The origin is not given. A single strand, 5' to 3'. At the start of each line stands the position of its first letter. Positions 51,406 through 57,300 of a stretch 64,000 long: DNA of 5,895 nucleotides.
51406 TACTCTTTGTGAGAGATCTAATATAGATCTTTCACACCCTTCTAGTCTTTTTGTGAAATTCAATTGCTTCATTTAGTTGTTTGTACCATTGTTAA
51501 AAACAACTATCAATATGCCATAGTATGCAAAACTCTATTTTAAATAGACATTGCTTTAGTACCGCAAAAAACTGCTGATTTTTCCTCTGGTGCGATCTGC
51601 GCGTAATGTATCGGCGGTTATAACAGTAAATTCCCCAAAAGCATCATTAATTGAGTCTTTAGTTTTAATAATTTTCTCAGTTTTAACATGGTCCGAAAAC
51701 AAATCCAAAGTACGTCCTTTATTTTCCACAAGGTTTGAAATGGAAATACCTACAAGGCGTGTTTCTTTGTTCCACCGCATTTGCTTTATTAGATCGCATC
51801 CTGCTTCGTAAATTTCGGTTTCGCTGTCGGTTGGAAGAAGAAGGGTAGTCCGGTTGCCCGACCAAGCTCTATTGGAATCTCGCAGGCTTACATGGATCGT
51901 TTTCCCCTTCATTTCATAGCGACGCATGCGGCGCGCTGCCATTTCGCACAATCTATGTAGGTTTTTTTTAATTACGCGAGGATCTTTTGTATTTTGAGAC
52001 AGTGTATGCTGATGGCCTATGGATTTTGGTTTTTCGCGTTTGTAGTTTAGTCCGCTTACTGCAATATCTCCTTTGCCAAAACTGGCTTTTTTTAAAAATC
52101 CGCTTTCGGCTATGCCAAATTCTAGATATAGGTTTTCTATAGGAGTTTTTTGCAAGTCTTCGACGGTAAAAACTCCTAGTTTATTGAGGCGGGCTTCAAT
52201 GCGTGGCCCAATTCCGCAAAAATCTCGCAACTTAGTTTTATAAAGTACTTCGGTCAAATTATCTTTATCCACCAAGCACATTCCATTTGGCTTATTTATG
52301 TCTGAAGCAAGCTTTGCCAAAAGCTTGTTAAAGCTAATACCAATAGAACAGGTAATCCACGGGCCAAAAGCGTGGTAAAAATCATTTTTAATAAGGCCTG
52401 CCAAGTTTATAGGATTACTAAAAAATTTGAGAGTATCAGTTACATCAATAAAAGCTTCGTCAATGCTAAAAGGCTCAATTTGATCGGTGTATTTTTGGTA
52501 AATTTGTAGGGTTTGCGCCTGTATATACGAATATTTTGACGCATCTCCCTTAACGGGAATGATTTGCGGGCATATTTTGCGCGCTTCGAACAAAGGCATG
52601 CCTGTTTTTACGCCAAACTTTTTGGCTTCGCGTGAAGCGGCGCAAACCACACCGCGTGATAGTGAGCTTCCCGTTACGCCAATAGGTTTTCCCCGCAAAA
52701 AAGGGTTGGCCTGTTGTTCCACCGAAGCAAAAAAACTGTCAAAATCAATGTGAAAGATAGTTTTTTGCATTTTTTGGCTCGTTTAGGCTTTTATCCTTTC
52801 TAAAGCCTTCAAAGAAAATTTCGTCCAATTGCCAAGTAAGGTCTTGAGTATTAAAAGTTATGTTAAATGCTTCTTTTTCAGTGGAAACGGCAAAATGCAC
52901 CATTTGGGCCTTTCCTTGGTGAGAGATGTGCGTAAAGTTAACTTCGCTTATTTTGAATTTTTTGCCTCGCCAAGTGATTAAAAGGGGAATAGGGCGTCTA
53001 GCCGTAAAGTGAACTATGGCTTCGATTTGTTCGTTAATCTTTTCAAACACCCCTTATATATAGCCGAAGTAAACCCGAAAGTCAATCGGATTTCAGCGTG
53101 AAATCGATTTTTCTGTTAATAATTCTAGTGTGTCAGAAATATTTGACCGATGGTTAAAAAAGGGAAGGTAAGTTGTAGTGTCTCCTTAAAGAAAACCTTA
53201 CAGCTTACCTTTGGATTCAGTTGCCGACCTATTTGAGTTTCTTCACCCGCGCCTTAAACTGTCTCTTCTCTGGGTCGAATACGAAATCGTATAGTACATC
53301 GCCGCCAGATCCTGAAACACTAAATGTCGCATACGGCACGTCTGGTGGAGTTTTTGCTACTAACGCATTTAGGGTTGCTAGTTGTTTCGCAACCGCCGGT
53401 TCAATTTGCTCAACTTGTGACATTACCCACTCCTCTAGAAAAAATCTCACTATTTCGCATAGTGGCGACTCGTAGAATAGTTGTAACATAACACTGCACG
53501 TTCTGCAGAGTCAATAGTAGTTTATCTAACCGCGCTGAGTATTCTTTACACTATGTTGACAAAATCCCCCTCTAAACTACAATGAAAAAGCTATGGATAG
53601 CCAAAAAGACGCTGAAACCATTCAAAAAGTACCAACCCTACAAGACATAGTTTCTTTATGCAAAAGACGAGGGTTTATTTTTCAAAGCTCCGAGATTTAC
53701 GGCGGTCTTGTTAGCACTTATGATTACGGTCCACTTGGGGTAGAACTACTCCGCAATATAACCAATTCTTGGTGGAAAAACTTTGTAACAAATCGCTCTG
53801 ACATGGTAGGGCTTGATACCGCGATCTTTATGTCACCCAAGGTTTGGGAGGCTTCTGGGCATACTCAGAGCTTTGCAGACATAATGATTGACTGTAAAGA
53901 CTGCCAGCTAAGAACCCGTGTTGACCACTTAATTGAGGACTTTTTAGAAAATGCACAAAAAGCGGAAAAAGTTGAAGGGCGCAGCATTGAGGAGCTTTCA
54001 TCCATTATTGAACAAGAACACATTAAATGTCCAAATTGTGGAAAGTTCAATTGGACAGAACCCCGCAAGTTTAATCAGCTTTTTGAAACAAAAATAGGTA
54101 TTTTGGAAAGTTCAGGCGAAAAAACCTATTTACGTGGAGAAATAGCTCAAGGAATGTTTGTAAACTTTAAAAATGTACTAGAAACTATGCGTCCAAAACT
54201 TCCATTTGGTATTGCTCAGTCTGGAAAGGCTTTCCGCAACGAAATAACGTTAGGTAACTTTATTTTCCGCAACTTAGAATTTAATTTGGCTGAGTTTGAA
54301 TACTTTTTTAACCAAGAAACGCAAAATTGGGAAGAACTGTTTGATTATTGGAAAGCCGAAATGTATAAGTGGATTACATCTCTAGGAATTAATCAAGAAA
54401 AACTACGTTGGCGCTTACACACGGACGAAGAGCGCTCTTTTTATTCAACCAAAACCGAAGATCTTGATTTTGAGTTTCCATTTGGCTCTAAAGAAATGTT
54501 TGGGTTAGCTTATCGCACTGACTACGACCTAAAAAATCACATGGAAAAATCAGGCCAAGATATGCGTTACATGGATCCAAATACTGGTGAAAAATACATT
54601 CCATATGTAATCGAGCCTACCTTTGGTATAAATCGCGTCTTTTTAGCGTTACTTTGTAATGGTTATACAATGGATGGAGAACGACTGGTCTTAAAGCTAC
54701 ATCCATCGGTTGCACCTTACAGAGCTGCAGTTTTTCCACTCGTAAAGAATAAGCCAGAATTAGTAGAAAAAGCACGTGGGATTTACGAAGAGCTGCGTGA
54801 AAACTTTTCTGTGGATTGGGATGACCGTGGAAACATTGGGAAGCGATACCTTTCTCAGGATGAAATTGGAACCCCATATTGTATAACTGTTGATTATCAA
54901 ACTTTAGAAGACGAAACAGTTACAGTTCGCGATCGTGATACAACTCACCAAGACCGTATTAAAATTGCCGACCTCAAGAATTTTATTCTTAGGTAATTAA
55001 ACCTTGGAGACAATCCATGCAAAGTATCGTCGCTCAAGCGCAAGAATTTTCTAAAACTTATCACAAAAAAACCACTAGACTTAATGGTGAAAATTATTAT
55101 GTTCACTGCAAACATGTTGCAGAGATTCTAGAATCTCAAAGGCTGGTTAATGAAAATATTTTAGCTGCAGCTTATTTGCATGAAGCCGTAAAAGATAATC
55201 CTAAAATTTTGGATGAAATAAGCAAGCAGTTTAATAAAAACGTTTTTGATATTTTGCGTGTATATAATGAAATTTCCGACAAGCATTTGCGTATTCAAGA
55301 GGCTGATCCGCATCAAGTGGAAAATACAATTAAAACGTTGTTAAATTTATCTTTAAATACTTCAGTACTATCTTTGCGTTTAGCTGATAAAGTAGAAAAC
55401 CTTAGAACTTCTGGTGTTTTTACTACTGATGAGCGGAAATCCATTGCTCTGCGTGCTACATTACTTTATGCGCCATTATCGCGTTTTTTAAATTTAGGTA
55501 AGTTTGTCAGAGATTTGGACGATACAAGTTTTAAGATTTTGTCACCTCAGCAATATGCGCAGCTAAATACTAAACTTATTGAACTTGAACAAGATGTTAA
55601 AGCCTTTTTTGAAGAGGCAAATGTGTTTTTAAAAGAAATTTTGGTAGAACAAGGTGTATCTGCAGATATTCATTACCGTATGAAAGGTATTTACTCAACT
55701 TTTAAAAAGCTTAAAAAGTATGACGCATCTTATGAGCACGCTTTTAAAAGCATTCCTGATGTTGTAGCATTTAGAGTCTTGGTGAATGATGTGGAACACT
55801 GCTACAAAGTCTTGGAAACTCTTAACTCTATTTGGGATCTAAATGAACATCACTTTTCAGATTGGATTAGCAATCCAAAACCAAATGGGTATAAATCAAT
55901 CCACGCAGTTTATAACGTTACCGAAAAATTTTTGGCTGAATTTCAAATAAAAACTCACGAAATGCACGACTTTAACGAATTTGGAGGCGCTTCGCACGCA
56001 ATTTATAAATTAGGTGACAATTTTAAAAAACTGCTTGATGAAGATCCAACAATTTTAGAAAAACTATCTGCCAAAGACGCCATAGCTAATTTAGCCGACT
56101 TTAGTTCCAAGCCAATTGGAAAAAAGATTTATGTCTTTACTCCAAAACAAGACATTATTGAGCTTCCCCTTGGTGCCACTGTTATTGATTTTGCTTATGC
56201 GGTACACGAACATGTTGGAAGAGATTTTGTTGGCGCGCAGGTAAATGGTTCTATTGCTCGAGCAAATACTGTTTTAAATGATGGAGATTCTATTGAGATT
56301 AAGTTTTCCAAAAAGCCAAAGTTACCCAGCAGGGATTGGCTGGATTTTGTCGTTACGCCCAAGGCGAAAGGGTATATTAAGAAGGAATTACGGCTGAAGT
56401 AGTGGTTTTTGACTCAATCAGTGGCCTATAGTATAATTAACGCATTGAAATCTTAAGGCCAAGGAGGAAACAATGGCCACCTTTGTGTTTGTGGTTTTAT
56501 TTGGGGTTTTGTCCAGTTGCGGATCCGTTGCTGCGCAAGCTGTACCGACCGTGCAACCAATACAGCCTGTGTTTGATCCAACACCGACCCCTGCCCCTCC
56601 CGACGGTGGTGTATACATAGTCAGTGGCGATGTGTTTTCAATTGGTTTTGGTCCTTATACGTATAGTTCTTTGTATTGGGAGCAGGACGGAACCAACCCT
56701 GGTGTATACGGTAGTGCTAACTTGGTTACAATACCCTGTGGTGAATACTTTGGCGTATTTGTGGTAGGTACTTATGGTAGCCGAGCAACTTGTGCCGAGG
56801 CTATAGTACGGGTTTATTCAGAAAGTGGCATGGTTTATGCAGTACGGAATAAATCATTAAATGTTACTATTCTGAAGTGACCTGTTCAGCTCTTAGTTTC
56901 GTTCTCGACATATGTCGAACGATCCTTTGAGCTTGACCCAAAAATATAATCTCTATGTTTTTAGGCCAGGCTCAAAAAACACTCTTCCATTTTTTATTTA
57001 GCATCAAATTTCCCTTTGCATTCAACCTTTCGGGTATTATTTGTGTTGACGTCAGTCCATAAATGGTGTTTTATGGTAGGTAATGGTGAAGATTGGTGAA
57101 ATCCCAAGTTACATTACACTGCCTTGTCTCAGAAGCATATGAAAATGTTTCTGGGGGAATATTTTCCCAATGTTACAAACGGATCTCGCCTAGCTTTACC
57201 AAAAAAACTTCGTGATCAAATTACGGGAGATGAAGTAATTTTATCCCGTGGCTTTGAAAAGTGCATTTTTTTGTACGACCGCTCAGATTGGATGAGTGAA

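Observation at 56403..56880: Near-consensus promoter and strong SD driving a GC-elevated small secreted two-Cys protein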

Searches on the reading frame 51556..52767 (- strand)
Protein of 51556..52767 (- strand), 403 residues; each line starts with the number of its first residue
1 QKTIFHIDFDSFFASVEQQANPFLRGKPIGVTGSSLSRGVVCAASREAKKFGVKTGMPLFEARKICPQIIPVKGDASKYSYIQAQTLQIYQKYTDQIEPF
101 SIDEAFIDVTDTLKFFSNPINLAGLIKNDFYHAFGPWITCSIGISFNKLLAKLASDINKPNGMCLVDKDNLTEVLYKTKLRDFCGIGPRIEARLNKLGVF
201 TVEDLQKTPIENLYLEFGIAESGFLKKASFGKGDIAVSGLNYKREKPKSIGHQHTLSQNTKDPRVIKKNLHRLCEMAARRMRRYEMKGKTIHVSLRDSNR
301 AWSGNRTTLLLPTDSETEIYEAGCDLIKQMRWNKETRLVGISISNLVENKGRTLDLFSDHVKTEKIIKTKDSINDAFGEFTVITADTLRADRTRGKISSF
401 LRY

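Call 8: search_protein_families(library=pfam, proteins=[window:51556-52767:-], max_evalue=0.1)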
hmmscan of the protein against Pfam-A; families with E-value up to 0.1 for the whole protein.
window:51556-52767:- (403 aa): 7 families
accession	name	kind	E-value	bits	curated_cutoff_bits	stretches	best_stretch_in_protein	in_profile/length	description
PF00817.25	IMS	-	5.7e-47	159.8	23.2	1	7-156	1-148/148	impB/mucB/samB family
PF11799.13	IMS_C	-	7.2e-24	84.8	20.7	1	247-356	1-109/109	impB/mucB/samB family C-terminal domain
PF21999.2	IMS_HHH_1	-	2e-07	31.8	27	1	182-218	2-38/53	DNA polymerase-iota, thumb domain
PF11798.14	IMS_HHH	-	4.2e-06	27.1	24.4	1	169-199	2-32/32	IMS family HHH motif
PF08827.16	DUF1805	-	0.0087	16.7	29.5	0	35-62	33-60/64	Domain of unknown function (DUF1805)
PF11731.14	Cdd1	-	0.013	16.1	25.5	1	178-216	6-44/86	Pathogenicity locus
PF04994.19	TfoX_C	-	0.052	14.1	23.1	1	178-215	3-40/81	TfoX C-terminal domain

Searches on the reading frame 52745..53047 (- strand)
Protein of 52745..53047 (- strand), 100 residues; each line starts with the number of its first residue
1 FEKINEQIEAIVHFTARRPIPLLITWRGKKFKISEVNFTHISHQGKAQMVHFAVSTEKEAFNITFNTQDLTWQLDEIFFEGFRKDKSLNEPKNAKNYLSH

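Call 8: search_protein_families(library=pfam, proteins=[window:52745-53047:-], max_evalue=0.1)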
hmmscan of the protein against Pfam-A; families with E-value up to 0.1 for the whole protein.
window:52745-53047:- (100 aa): 1 family
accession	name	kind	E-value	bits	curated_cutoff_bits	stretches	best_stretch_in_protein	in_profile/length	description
PF13611.12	Peptidase_S76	-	0.033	15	27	0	9-77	40-107/121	Serine peptidase of plant viral polyprotein, P1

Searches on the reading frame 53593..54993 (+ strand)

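Call 8: search_protein_families(library=pfam, proteins=[window:53593-54993:+], max_evalue=0.1)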
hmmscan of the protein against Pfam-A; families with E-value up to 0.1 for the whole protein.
window:53593-54993:+ (467 aa): 3 families
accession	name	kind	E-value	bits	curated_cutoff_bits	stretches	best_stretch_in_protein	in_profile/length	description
PF03129.25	HGTP_anticodon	-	1.3e-21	76.9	21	1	378-466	2-92/94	Anticodon binding domain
PF00587.30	tRNA-synt_2b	-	1.2e-09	38.9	29.3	1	176-354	9-176/179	tRNA synthetase class II core domain (G, H, P, S and T)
PF04828.22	GFA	-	0.094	13.2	24.3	0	96-173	22-101/115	Glutathione-dependent formaldehyde-activating enzyme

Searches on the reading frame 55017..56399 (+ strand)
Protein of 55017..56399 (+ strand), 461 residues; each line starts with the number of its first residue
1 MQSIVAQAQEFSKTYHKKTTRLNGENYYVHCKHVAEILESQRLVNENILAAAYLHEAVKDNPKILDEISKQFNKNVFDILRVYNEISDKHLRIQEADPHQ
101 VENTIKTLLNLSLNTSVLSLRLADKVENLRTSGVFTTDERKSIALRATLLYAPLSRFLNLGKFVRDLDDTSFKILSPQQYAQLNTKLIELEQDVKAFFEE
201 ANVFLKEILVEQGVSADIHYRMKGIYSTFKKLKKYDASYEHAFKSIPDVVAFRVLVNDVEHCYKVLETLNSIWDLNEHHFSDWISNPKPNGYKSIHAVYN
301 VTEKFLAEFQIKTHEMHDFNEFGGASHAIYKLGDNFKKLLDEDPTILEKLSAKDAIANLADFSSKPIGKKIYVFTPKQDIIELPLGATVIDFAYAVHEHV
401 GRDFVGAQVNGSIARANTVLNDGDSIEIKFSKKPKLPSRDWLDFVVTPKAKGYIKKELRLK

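Call 8: search_protein_families(library=pfam, proteins=[window:55017-56399:+], max_evalue=0.1)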
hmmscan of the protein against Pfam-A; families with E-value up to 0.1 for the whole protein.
window:55017-56399:+ (461 aa): 6 families
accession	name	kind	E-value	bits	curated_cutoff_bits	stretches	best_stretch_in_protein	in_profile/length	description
PF04607.23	RelA_SpoT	-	6e-30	104.3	27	1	221-333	2-111/113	Region found in RelA / SpoT proteins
PF13328.12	HD_4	-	9.6e-21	74.6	27.2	1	8-155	1-150/156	HD domain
PF02824.27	TGS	-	2e-18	66.6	22.2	1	371-428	1-58/60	TGS domain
PF02597.26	ThiS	-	0.0011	20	22.5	1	378-428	13-69/76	ThiS family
PF08640.17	U3_assoc_6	-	0.092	13.1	24.7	0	124-145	6-27/85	U3 small nucleolar RNA-associated protein 6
PF22959.3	Ig_NUP210_15th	-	0.095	12.7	27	0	376-411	17-51/102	NUP210 Ig-like domain 15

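Call 14: find_related_loci(query=window:55017-56399:+, collection=genome_contigs, flank=5000)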
Query window:55017-56399:+ (461 aa) in genome_contigs; peptide patterns used: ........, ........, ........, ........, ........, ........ (x = any residue, [..] = any of these).
100 stretches matched a pattern; 1 encode a relative of the query (tblastn E <= 1e-3); 1 distinct loci.
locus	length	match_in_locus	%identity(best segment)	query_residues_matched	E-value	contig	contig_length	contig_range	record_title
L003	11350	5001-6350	33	4-457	7e-71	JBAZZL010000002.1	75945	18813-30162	MAG: Patescibacteria group bacterium isolate SO_2017_GW3_15 scaffold_326_c1_OW296A_2017, whole genome shotgun sequence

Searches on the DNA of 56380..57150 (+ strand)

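Call 75: search_rna_families(source=window, start=56380, end=57150, threshold=evalue, max_evalue=1)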
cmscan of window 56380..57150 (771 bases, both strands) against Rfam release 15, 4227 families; matches with E-value up to 1: 2.
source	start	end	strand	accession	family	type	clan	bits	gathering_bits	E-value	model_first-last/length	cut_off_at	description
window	56928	57006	-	RF02351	psRNA14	Gene; sRNA;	-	21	60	0.72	1-84/84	no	Proteobacteria sRNA psRNA14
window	56917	56988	-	RF04076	mir-H11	Gene; miRNA;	-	20.5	70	0.66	1-72/72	no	mir-H11 microRNA precursor family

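Call 105: build_rna_model(alignment_id=A8, structure=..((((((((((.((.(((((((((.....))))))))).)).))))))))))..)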
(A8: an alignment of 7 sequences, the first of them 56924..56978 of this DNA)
Model R1 built from alignment A8 (7 sequences, 55 columns); structure: as given.
model positions 55; base pairs 21; branch points 0; effective number of sequences 3.24; information 1.011 bits per position. Calibrated on 0.2 Mb of random sequence (short: E-values are rough).
structure used (alignment columns):
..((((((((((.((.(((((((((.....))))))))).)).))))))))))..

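Call 106: search_with_rna_model(model_id=R1, sources=[window, L003, L004, L006, L008, L009, L010, L013, L014, L015, L024, L025, L026, L027, L028, L029, L030, L031], max_evalue=10)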
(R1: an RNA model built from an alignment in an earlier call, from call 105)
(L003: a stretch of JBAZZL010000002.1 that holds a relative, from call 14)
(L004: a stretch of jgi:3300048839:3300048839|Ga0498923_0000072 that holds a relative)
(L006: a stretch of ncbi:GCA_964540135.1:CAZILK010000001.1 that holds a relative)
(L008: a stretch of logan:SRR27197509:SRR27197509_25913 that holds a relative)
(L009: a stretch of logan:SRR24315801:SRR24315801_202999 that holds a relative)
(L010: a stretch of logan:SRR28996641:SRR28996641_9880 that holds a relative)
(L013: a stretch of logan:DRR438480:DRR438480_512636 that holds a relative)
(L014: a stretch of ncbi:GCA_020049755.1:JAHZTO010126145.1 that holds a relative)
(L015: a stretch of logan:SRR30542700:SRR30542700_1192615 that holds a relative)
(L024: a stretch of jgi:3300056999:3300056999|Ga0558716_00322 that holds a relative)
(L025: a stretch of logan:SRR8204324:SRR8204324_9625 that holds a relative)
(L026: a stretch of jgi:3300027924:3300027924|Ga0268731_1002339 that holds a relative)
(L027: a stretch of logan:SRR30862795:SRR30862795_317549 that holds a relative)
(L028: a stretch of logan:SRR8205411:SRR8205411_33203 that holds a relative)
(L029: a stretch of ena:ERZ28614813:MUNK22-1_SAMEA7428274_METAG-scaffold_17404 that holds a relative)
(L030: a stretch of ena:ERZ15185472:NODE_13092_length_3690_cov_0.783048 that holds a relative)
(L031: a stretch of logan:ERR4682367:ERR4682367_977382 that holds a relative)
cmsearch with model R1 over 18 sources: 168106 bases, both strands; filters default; matches with E-value up to 10: 27.
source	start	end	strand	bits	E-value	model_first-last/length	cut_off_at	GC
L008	5474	5528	+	84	2.7e-19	1-55/55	no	0.33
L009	5474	5528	+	84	2.7e-19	1-55/55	no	0.33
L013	3114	3168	+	84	2.7e-19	1-55/55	no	0.33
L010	5483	5537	+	82.5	6.5e-19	1-55/55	no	0.33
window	56924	56978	+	81.7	1.1e-18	1-55/55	no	0.36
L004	5472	5526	+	80.6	2.1e-18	1-55/55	no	0.35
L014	1700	1754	+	77.1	1.8e-17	1-55/55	no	0.31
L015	1861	1915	+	72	4.1e-16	1-55/55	no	0.36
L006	5468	5522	+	71.8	4.7e-16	1-55/55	no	0.36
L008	5474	5528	-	50.1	2.8e-10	1-55/55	no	0.33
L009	5474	5528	-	50.1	2.8e-10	1-55/55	no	0.33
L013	3114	3168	-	50.1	2.8e-10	1-55/55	no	0.33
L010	5483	5537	-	49.6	3.8e-10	1-55/55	no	0.33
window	56924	56978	-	48.8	6.3e-10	1-55/55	no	0.36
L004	5472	5526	-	44.7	7.5e-09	1-55/55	no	0.35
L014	1700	1754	-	38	4.5e-07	1-55/55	no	0.31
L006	5468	5522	-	31.4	2.6e-05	1-55/55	no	0.36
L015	1861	1915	-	31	3.4e-05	1-55/55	no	0.36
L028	4347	4393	+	15.6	0.42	1-55/55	no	0.38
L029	2638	2684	+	15.6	0.42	1-55/55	no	0.38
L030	2536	2582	+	15.6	0.42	1-55/55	no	0.38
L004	5680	5717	+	14.3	0.95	1-55/55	no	0.37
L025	2917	2957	+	11.5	5.2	1-55/55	no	0.41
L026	3007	3047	+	11.5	5.2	1-55/55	no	0.41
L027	802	842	+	11.5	5.2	1-55/55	no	0.41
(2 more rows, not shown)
